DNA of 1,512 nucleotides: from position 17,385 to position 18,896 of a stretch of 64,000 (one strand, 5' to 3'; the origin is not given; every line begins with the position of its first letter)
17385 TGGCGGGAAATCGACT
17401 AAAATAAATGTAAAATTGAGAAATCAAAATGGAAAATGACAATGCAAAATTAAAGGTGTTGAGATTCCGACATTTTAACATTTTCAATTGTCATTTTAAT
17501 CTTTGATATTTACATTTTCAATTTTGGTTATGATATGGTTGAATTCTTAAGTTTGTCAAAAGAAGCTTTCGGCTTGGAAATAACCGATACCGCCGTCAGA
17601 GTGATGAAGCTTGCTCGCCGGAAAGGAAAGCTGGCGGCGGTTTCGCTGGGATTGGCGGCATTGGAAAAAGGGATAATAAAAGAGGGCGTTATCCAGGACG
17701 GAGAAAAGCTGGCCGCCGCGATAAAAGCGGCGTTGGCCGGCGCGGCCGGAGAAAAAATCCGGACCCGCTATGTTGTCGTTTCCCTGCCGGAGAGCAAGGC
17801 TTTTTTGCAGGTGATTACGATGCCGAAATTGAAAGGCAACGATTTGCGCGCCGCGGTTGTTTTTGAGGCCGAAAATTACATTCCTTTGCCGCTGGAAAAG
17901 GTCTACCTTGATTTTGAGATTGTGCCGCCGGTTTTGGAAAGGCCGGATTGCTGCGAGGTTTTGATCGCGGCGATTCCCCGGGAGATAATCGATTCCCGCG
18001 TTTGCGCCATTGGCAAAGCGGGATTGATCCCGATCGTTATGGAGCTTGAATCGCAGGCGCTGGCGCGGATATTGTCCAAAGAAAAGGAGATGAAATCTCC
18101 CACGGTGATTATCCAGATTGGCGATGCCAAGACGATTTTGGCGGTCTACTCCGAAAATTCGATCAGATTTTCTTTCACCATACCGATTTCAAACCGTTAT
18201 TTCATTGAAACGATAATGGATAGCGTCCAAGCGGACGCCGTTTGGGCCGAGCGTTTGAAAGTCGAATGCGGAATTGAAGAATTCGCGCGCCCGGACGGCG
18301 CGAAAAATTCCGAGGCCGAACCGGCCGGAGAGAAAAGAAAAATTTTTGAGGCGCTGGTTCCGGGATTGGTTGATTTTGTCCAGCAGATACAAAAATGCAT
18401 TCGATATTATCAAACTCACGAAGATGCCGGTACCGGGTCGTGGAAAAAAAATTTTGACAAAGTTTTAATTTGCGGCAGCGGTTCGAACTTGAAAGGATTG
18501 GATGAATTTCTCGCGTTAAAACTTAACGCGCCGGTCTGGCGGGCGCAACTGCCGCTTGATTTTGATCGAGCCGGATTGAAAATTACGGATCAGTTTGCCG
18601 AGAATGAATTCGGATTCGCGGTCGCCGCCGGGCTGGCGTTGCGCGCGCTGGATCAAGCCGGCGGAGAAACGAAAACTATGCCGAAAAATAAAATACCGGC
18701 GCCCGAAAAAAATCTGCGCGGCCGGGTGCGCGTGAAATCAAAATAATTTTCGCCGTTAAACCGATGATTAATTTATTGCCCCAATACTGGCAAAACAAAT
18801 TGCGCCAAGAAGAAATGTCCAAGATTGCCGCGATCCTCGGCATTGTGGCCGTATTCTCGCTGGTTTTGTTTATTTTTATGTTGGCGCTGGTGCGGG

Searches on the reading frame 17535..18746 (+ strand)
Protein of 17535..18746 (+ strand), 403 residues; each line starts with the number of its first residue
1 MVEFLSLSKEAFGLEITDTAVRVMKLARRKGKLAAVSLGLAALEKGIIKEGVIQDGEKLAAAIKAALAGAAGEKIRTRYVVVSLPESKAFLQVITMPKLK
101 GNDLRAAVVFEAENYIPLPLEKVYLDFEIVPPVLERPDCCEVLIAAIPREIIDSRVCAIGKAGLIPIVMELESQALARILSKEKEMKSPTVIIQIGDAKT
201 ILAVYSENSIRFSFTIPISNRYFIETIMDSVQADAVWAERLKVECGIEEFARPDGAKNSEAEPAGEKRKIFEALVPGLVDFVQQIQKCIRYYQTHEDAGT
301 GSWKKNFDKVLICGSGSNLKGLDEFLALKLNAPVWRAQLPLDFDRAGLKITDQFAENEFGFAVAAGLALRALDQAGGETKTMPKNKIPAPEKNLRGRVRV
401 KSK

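Call 13: search_protein_families(library=pfam, proteins=[window:17535-18746:+])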
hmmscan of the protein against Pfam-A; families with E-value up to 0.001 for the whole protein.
window:17535-18746:+ (403 aa): 3 families
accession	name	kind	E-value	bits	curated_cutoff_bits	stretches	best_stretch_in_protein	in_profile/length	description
PF11104.14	PilM_2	-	6.3e-41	140.9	27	1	13-371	1-339/340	Type IV pilus assembly protein PilM;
PF14450.12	FtsA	-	2.4e-06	28.3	31.8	1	191-335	1-108/127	Cell division protein FtsA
PF06723.19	MreB_Mbl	-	0.00044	19.6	27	0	310-350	277-317/327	MreB/Mbl protein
